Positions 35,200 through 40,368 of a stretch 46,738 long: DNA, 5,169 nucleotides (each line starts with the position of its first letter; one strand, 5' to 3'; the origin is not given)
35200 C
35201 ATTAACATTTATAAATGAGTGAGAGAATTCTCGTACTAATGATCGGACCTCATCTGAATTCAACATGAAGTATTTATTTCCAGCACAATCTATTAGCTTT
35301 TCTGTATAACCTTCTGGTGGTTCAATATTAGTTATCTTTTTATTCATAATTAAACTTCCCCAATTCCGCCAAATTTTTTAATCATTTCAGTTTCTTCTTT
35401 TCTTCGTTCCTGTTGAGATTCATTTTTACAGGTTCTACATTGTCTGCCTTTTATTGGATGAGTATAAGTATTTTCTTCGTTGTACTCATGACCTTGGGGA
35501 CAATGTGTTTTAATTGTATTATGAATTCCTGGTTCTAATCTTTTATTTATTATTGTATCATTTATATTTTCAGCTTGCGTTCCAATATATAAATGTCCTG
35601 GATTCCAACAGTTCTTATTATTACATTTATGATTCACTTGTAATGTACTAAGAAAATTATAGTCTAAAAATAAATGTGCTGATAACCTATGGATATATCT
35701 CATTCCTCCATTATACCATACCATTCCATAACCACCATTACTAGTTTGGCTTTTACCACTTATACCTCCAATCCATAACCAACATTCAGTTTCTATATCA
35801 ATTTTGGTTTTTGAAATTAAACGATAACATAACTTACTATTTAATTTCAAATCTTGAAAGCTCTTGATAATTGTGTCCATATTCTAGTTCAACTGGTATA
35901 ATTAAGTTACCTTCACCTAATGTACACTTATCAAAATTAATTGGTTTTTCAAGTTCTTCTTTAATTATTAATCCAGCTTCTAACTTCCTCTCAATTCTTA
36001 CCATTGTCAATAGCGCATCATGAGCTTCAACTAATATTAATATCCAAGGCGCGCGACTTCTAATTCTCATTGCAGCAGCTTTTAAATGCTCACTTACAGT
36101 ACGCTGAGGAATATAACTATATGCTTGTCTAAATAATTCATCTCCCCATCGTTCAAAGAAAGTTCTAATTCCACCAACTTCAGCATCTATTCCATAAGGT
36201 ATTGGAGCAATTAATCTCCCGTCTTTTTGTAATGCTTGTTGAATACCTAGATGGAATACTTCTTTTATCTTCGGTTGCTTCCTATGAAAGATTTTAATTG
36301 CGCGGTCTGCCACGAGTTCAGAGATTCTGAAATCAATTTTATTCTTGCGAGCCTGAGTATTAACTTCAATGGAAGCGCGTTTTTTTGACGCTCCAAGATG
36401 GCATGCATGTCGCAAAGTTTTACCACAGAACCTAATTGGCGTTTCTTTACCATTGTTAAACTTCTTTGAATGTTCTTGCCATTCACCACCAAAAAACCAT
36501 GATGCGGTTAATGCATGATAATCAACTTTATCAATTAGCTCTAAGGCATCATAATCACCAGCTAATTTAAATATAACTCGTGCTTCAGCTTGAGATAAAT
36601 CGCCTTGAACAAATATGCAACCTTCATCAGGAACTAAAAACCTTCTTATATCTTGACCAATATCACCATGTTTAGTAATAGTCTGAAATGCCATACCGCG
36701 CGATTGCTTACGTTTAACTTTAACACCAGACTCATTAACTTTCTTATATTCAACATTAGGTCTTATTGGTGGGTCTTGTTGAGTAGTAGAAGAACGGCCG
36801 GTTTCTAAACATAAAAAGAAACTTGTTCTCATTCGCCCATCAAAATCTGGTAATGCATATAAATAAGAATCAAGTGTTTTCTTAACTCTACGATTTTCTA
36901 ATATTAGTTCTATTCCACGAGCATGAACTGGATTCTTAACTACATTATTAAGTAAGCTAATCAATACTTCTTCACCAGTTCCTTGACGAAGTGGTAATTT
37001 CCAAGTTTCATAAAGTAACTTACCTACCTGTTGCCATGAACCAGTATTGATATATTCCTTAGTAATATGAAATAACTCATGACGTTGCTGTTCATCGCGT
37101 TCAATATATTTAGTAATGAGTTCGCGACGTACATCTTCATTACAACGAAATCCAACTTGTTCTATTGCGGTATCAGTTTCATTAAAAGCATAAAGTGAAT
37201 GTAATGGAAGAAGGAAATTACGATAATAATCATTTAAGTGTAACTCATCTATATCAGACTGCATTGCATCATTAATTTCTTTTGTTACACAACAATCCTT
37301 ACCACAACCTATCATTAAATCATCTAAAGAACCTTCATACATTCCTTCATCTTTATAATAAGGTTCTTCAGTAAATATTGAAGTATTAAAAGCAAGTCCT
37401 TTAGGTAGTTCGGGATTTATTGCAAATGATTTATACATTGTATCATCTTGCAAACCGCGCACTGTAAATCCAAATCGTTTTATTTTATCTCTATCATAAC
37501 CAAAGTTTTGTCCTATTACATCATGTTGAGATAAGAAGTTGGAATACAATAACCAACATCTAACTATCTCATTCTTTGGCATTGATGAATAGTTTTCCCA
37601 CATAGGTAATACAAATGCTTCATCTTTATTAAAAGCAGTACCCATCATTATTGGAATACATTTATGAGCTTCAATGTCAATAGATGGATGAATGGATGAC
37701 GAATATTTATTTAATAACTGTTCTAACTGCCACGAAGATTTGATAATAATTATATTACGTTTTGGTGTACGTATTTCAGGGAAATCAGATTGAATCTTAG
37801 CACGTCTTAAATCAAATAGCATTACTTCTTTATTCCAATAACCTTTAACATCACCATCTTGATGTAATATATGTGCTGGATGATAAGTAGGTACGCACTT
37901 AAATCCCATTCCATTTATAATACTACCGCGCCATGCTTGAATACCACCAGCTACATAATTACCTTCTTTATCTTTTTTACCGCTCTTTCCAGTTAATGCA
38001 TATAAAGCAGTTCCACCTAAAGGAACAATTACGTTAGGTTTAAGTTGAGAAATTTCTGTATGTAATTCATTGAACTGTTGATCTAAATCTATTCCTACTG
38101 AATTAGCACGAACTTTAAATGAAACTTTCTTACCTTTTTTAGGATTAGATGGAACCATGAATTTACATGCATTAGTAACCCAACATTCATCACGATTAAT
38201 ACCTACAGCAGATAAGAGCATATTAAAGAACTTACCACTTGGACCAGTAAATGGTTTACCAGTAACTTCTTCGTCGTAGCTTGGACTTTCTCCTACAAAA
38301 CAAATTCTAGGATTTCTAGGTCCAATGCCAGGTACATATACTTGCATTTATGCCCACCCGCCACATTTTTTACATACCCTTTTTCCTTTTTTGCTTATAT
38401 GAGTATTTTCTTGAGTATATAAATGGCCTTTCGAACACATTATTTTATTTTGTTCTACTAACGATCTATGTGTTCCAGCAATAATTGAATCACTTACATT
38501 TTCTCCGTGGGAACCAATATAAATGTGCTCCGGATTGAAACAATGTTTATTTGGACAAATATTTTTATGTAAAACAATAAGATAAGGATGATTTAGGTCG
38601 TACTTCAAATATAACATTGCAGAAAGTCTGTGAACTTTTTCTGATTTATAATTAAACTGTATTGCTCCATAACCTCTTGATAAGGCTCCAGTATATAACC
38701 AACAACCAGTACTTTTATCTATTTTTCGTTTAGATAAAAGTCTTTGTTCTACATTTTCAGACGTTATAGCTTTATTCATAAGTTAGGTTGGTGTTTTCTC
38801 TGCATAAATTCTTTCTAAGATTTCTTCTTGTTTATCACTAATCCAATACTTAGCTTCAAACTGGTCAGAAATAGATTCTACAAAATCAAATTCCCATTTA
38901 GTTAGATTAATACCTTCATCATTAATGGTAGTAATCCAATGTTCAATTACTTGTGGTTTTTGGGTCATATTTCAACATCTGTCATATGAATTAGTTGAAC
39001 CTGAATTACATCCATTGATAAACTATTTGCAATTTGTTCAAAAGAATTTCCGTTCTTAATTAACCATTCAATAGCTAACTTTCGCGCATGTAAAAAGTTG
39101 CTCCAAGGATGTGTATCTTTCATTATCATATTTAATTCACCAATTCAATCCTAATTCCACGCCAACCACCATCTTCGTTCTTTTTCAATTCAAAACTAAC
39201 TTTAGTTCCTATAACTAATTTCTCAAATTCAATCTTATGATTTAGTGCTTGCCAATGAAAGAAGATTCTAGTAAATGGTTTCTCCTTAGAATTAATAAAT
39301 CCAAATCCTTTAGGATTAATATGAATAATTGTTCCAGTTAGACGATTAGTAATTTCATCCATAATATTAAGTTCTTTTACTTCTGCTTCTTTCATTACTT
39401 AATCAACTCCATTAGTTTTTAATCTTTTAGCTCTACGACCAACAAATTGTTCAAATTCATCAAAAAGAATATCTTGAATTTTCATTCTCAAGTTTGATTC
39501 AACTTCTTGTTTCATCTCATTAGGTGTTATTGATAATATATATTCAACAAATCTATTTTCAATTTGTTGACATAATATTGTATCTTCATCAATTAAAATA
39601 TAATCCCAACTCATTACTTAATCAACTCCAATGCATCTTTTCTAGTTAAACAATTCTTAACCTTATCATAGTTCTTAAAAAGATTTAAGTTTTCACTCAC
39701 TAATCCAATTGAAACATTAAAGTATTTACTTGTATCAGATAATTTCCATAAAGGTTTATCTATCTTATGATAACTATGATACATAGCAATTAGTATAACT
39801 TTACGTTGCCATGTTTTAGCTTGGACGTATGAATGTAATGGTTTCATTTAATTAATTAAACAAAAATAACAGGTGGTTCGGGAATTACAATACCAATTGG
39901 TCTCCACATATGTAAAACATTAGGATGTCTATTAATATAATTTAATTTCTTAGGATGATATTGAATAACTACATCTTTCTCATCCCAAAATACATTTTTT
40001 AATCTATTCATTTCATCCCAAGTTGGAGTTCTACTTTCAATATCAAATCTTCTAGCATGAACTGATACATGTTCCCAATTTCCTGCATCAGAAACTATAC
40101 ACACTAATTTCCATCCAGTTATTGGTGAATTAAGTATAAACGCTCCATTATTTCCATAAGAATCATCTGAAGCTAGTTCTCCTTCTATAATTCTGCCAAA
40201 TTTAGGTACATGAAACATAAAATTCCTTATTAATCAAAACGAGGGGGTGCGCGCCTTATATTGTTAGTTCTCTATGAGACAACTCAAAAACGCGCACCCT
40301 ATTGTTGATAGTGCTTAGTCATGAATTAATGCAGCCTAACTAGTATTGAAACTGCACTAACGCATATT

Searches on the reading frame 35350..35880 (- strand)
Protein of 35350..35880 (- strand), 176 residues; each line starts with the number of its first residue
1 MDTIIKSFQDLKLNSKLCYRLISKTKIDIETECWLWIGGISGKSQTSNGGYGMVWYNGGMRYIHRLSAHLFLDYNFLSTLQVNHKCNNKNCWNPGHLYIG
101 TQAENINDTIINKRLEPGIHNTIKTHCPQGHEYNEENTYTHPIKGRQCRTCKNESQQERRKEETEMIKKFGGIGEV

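Call 35: search_protein_families(library=pfam, proteins=[window:35350-35880:-], max_evalue=0.1)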
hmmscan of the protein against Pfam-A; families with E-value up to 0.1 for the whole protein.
window:35350-35880:- (176 aa): 3 families
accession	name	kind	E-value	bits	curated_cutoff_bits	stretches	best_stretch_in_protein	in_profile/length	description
PF05551.17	zf-His_Me_endon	-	0.00019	22.1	27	1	80-112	65-97/131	Zinc-binding loop region of homing endonuclease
PF13392.12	HNH_3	-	0.0023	18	24.8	1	78-105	17-44/46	HNH endonuclease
PF14843.11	GF_recep_IV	-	0.061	13.5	29.5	0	125-162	89-126/132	Growth factor receptor domain IV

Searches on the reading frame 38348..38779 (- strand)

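Call 35: search_protein_families(library=pfam, proteins=[window:38348-38779:-], max_evalue=0.1)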
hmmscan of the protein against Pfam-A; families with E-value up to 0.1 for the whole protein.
window:38348-38779:- (143 aa): 1 family
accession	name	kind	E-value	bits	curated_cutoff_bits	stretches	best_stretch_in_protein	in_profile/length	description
PF05551.17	zf-His_Me_endon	-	0.024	15.3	27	1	74-101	70-97/131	Zinc-binding loop region of homing endonuclease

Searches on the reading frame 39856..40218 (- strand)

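Call 35: search_protein_families(library=pfam, proteins=[window:39856-40218:-], max_evalue=0.1)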
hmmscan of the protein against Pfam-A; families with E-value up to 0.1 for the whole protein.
window:39856-40218:- (120 aa): 1 family
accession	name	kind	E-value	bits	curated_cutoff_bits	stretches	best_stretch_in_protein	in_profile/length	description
PF24746.1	DUF7694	-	3.3e-23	81.7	27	1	41-108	2-65/66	Domain of unknown function (DUF7694)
